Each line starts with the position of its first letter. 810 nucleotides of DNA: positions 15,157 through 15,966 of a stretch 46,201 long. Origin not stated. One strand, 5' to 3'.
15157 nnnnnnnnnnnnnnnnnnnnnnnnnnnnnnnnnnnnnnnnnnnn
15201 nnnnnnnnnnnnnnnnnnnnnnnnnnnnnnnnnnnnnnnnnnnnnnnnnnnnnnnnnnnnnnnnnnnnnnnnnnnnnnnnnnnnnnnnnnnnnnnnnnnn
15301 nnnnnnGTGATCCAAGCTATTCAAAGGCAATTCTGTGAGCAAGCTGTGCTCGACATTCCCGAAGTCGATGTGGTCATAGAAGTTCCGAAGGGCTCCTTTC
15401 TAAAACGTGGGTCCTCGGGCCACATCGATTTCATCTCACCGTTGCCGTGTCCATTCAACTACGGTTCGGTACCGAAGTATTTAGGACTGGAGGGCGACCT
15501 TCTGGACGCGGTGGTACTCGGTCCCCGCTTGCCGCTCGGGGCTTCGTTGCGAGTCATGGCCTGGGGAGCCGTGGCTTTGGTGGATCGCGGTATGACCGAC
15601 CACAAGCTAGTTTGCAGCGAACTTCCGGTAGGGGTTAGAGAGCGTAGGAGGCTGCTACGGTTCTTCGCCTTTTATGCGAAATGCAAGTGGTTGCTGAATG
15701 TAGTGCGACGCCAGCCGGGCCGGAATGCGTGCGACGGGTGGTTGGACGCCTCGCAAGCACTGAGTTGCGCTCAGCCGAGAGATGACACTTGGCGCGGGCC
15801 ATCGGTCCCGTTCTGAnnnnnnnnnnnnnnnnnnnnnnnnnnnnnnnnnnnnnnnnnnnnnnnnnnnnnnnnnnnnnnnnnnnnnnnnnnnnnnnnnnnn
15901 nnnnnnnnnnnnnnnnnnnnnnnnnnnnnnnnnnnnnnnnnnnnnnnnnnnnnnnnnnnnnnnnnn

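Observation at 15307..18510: Pyrophosphatase-like gene plus a 763-aa TPR / TIR-or-NDT-like protein: candidate undescribed nucleotide-targeting conflict module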

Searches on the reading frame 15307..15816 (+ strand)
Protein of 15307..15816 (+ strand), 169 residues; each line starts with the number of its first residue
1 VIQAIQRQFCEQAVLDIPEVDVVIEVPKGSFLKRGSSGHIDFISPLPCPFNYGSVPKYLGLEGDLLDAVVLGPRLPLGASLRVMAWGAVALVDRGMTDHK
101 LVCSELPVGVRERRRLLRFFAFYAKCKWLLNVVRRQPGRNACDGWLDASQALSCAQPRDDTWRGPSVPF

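Call 3: search_protein_families(library=pfam, proteins=[window:15307-15816:+], max_evalue=1)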
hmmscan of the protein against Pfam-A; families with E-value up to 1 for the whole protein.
window:15307-15816:+ (169 aa): 1 family
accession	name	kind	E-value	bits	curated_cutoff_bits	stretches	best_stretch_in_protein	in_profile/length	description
PF00719.24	Pyrophosphatase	-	1.2e-08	35.4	23.5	1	23-103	2-90/153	Inorganic pyrophosphatase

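Call 4: search_protein_families(library=padloc, proteins=[window:15307-15816:+], max_evalue=1)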
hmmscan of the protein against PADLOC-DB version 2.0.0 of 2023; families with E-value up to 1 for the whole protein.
window:15307-15816:+ (169 aa): 0 families

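Call 5: search_protein_families(library=ncbifam, proteins=[window:15307-15816:+], max_evalue=1)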
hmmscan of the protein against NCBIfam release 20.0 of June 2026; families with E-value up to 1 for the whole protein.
window:15307-15816:+ (169 aa): 2 families
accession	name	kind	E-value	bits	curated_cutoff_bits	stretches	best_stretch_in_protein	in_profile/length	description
NF002578.0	PRK02230.1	equivalog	1e-06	28.4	246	1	20-103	6-97/185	inorganic pyrophosphatase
NF002317.0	PRK01250.1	equivalog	1.3e-05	25.1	200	1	20-103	16-108/176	inorganic diphosphatase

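Call 13: find_homologous_proteins(query=window:15307-15816:+)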
Query window:15307-15816:+ (169 aa): 5110 proteins with E <= 0.001 among 5281 candidates; the best 120 are listed.
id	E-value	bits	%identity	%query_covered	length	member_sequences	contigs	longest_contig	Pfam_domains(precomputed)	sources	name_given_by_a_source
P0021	1.6e-90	320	88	92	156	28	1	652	PF00719.25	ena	-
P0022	1.2e-88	313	83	100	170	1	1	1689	PF00719.25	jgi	jgi:inorganic pyrophosphatase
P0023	1.6e-88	313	82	100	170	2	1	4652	PF00719.25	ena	-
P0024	2.3e-88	312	81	100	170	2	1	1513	PF00719.25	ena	-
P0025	2.9e-88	312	80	100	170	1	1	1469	PF00719.25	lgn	-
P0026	1.9e-87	309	79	100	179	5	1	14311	PF00719.25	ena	-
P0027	3.8e-87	308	85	92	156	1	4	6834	PF00719.25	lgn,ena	-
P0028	9.3e-87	307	84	93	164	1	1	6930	PF00719.25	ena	-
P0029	1.8e-86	306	80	100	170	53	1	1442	PF00719.25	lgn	-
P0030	2.1e-86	306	81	100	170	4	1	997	PF00719.25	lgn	-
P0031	3.0e-85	302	78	100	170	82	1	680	PF00719.25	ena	-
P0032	3.7e-85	302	78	100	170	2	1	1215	PF00719.25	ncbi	-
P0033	4.3e-85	302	82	92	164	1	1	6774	PF00719.25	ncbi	ncbi:MAG: inorganic diphosphatase [Burkholderiaceae bacterium]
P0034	3.8e-84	299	76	100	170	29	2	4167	PF00719.25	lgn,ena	-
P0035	8.8e-84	298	78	100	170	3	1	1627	PF00719.25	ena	-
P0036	4.3e-83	295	79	95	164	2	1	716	PF00719.25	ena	-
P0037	1.7e-82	293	77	100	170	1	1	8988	PF00719.25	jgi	jgi:inorganic pyrophosphatase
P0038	2.5e-82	293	77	100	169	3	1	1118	PF00719.25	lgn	-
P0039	4.1e-82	292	75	100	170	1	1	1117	PF00719.25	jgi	-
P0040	4.8e-81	289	77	100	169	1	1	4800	PF00719.25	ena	-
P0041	2.0e-80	287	74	100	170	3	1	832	PF00719.25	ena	-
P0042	2.5e-79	283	75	95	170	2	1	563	PF00719.25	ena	-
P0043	6.5e-79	282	73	93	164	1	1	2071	PF00719.25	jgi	jgi:inorganic pyrophosphatase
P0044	6.5e-79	282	76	93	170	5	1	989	PF00719.25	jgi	jgi:inorganic pyrophosphatase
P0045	1.3e-77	277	74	96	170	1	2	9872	PF00719.25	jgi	jgi:inorganic pyrophosphatase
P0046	2.1e-77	277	71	99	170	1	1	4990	PF00719.25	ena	-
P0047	2.8e-77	276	71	97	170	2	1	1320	PF00719.25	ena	-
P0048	4.2e-77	276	76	90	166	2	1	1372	PF00719.25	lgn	-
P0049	6.0e-77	275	75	90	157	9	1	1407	PF00719.25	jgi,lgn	jgi:inorganic pyrophosphatase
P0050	6.6e-77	275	73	96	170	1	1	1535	PF00719.25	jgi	jgi:inorganic pyrophosphatase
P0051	7.4e-77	275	76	90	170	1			PF00719.25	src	-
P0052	7.7e-77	275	72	92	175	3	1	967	PF00719.25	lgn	-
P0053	1.4e-76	274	72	92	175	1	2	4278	PF00719.25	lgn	-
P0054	1.5e-76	274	71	97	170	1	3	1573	PF00719.25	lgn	-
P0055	1.5e-76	274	74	94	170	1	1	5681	PF00719.25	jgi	jgi:inorganic pyrophosphatase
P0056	1.5e-76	274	71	98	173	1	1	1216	PF00719.25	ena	-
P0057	2.1e-76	274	78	90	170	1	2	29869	PF00719.25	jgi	jgi:inorganic pyrophosphatase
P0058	2.6e-76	273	70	100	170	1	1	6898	PF00719.25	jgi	jgi:inorganic pyrophosphatase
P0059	2.7e-76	273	69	99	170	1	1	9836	PF00719.25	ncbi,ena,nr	ncbi:MAG: inorganic diphosphatase [Betaproteobacteria bacterium]|nr:MAG: inorganic diphosphatase [Be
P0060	2.8e-76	273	74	93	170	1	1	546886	PF00719.25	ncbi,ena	-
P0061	2.9e-76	273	76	91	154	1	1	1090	PF00719.25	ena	-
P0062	3.0e-76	273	71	92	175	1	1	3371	PF00719.25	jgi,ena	jgi:inorganic pyrophosphatase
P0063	3.1e-76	273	76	90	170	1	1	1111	PF00719.25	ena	-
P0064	3.6e-76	273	73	93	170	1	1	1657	PF00719.25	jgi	jgi:inorganic pyrophosphatase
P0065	3.9e-76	273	73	91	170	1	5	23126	PF00719.25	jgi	jgi:inorganic pyrophosphatase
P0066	3.9e-76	273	76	91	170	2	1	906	PF00719.25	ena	-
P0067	4.2e-76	273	71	99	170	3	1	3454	PF00719.25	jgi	jgi:inorganic pyrophosphatase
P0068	4.4e-76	272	75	93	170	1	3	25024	PF00719.25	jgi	jgi:inorganic pyrophosphatase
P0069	4.4e-76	272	77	90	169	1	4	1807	PF00719.25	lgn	-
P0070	4.6e-76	272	76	90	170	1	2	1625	PF00719.25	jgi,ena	-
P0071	5.1e-76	272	71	95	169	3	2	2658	PF00719.25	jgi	jgi:inorganic pyrophosphatase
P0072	7.5e-76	272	69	99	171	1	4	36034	PF00719.25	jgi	jgi:inorganic pyrophosphatase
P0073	8.2e-76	272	73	93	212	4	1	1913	PF00719.25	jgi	jgi:inorganic pyrophosphatase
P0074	9.1e-76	271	72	92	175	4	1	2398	PF00719.25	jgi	jgi:inorganic pyrophosphatase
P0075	9.1e-76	271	75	91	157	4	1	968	PF00719.25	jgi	jgi:inorganic pyrophosphatase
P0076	1.0e-75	271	76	90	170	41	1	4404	PF00719.25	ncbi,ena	-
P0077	1.0e-75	271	78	90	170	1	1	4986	PF00719.25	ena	-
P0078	1.0e-75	271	75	91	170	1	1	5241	PF00719.25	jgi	jgi:inorganic pyrophosphatase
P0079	1.0e-75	271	76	90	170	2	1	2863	PF00719.25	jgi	jgi:inorganic pyrophosphatase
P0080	1.2e-75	271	69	99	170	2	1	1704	PF00719.25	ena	-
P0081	1.5e-75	271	74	84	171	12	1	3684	PF00719.25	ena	-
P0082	1.5e-75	271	74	90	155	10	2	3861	PF00719.25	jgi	jgi:inorganic pyrophosphatase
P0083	1.5e-75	271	71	97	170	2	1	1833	PF00719.25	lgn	-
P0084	1.5e-75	271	74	93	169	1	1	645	PF00719.25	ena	-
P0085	1.6e-75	271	74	93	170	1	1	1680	PF00719.25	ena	-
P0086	1.6e-75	271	71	92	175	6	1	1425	PF00719.25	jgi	jgi:inorganic pyrophosphatase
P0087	1.6e-75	271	74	93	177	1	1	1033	PF00719.25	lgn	-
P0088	1.8e-75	270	71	97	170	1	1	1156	PF00719.25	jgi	jgi:inorganic pyrophosphatase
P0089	1.8e-75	270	72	97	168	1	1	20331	PF00719.25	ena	-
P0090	1.9e-75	270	73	95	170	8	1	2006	PF00719.25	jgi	jgi:inorganic pyrophosphatase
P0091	2.0e-75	270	71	99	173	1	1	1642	PF00719.25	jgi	jgi:inorganic pyrophosphatase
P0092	2.1e-75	270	71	99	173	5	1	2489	PF00719.25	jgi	jgi:inorganic pyrophosphatase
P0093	2.2e-75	270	76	91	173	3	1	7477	PF00719.25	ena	-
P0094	2.4e-75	270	74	90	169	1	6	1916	PF00719.25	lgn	-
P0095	2.4e-75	270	75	91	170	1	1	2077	PF00719.25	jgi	jgi:inorganic pyrophosphatase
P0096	2.4e-75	270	76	91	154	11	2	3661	PF00719.25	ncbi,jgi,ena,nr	ncbi:MAG: inorganic diphosphatase [Betaproteobacteria bacterium]|nr:MAG: inorganic diphosphatase [Be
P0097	2.5e-75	270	75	89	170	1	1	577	PF00719.25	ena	-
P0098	2.7e-75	270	76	91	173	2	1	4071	PF00719.25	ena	-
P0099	2.7e-75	270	70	100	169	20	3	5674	PF00719.25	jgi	jgi:inorganic pyrophosphatase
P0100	2.7e-75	270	74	90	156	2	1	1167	PF00719.25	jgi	-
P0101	3.0e-75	270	69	94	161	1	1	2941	PF00719.25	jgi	jgi:inorganic pyrophosphatase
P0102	3.1e-75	270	74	95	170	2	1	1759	PF00719.25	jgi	jgi:inorganic pyrophosphatase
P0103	3.1e-75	270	74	92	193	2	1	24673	PF00719.25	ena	-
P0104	3.1e-75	270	71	99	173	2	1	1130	PF00719.25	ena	-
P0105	3.2e-75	270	69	99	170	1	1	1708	PF00719.25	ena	-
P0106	3.4e-75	270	75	91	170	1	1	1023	PF00719.25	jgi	jgi:inorganic pyrophosphatase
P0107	3.4e-75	270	77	90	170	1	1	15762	PF00719.25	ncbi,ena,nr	ncbi:MAG: inorganic pyrophosphatase [Betaproteobacteria bacterium RIFCSPLOWO2_12_FULL_63_13]|nr:MAG:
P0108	4.0e-75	269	73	93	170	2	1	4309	PF00719.25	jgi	jgi:inorganic pyrophosphatase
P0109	4.4e-75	269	72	93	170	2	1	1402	PF00719.25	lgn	-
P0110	4.5e-75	269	70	99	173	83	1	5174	PF00719.25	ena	-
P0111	4.5e-75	269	71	95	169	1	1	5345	PF00719.25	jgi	jgi:inorganic pyrophosphatase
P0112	4.5e-75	269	75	91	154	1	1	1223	PF00719.25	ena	-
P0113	4.6e-75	269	78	90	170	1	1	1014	PF00719.25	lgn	-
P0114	4.7e-75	269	71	92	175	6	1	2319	PF00719.25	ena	-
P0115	4.9e-75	269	77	90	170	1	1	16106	PF00719.25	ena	-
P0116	4.9e-75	269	67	100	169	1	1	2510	PF00719.25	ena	-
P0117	5.0e-75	269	75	91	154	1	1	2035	PF00719.25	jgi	jgi:inorganic pyrophosphatase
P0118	5.2e-75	269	71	93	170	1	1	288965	PF00719.25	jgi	-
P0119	5.3e-75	269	73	93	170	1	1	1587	PF00719.25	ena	-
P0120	5.4e-75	269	76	90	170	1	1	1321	PF00719.25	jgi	jgi:inorganic pyrophosphatase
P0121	5.5e-75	269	73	90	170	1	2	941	PF00719.25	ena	-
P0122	6.0e-75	269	72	91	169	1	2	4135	PF00719.25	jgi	-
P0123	6.3e-75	269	73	91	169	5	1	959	PF00719.25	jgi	jgi:inorganic pyrophosphatase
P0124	6.3e-75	269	75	91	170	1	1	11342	PF00719.25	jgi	jgi:inorganic pyrophosphatase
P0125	6.3e-75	269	75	90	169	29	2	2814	PF00719.25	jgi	jgi:inorganic pyrophosphatase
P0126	6.5e-75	269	74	90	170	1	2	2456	PF00719.25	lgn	-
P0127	6.6e-75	269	75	91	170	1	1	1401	PF00719.25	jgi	jgi:inorganic pyrophosphatase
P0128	6.7e-75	269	75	91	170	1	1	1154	PF00719.25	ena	-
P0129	6.7e-75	269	74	89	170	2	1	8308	PF00719.25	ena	-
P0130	6.7e-75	269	74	90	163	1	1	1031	PF00719.25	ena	-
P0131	6.8e-75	269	75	91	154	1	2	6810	PF00719.25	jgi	jgi:inorganic pyrophosphatase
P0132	7.1e-75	269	74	84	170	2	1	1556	PF00719.25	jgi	-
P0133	7.4e-75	268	75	91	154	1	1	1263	PF00719.25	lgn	-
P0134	7.5e-75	268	75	91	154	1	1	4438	PF00719.25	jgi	jgi:inorganic pyrophosphatase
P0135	7.7e-75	268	74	91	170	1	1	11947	PF00719.25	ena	-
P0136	8.1e-75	268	74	91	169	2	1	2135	PF00719.25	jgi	jgi:inorganic pyrophosphatase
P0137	8.3e-75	268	73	95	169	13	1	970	PF00719.25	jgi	-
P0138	8.8e-75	268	75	89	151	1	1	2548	PF00719.25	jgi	jgi:inorganic pyrophosphatase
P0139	8.9e-75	268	78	90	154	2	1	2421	PF00719.25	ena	-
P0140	9.3e-75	268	70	97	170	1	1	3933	PF00719.25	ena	-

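Call 19: find_encoding_contigs(protein=P0060, flank=8000, max_places=2)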
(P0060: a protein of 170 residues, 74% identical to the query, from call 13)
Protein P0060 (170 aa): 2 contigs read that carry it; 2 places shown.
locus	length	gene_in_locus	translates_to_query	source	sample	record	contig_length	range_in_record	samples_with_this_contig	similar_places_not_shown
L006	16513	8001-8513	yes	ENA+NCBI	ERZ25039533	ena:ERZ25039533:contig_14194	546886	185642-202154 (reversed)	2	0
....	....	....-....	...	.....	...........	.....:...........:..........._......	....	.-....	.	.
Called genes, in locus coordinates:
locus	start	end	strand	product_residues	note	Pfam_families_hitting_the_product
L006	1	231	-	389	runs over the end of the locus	PF04285:DUF444, PF05762:VWA_CoxE (weak), PF04285:DUF444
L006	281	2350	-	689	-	PF08298:AAA_PrkA, PF06798:PrkA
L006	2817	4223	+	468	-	PF06863:DUF1254, PF06742:DUF1214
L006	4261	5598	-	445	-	-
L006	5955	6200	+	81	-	-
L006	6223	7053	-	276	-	PF02146:SIR2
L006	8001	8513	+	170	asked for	PF00719:Pyrophosphatase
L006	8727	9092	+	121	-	-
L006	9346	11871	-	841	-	PF00486:Trans_reg_C, PF25872:HTH_77, PF13424:TPR_12 (faint), PF17874:TPR_MalT (faint)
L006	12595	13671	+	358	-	PF13229:Beta_helix (weak), PF05048:NosD (faint), PF13229:Beta_helix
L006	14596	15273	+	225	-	PF13640:2OG-FeII_Oxy_3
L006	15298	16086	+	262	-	-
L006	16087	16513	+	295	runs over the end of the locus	PF00535:Glycos_transf_2, PF13641:Glyco_tranf_2_3, PF13632:Glyco_trans_2_3 (weak)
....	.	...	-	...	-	?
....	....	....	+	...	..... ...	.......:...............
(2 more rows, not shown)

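Call 20: find_encoding_contigs(protein=P0118, flank=8000, max_places=2)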
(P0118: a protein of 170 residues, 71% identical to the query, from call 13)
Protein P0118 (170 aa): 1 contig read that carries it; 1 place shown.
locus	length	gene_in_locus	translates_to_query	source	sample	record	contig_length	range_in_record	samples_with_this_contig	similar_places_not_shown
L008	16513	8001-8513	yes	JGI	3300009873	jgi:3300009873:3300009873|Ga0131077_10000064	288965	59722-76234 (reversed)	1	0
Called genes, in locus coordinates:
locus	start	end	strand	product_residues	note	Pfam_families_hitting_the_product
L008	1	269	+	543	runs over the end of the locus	PF00999:Na_H_Exchanger, PF02254:TrkA_N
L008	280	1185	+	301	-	PF00582:Usp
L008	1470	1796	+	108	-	-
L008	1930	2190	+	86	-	-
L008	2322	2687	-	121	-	-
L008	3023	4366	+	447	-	PF00270:DEAD, PF00271:Helicase_C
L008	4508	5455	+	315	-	PF23678:YqhI, PF01738:DLH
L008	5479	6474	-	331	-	PF02322:Cyt_bd_oxida_II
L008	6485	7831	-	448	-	PF01654:Cyt_bd_oxida_I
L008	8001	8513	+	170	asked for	PF00719:Pyrophosphatase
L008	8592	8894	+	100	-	-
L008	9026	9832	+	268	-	PF02146:SIR2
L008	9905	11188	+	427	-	PF01425:Amidase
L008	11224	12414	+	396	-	PF02515:CoA_transf_3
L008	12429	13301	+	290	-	PF01522:Polysacc_deac_1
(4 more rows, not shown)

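Call 61: find_encoding_contigs(protein=P0026, flank=7000, max_places=2)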
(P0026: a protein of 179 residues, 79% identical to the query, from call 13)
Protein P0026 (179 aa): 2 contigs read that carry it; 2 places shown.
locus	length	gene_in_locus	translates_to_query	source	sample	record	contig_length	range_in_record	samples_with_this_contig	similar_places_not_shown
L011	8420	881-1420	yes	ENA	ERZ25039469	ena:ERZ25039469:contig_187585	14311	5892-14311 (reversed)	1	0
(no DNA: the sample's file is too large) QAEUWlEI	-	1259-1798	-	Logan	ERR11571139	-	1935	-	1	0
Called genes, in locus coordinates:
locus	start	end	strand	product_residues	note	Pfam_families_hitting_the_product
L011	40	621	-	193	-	-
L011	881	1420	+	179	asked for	PF00719:Pyrophosphatase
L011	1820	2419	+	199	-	PF14597:Lactamase_B_5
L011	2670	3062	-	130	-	PF13474:SnoaL_3 (weak), PF14534:DUF4440, PF12680:SnoaL_2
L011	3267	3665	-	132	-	PF12680:SnoaL_2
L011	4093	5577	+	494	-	PF00171:Aldedh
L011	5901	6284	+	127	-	PF12680:SnoaL_2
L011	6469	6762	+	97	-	PF01527:HTH_Tnp_1, PF13518:HTH_28 (weak), PF13384:HTH_23 (weak)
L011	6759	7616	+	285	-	PF13276:HTH_21, PF00665:rve, PF13683:rve_3, PF13333:rve_2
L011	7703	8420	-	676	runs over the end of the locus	PF03190:Thioredox_DsbH, PF13899:Thioredoxin_7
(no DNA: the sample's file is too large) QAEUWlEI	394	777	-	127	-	PF08867:FRG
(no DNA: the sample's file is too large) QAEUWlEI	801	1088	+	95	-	-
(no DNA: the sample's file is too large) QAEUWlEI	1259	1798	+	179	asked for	PF00719:Pyrophosphatase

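Call 62: find_encoding_contigs(protein=P0028, flank=7000, max_places=2)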
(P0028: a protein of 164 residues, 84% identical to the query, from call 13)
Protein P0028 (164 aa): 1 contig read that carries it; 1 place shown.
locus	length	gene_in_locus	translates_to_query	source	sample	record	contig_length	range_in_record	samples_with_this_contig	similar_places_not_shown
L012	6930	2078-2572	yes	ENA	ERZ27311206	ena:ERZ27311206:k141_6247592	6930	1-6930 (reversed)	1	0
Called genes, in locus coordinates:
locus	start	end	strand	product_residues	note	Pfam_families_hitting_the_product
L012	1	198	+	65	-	?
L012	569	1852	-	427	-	PF07589:PEP_exosort_dom (weak)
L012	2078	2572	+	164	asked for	PF00719:Pyrophosphatase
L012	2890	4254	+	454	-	PF00749:tRNA-synt_1c, PF19269:Anticodon_2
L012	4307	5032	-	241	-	PF00196:GerE, PF08281:Sigma70_r4_2 (weak), PF13518:HTH_28 (faint)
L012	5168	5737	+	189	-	PF00440:TetR_N, PF16925:TetR_C_13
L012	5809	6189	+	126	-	PF00903:Glyoxalase (weak)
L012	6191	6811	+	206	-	PF01243:PNPOx_N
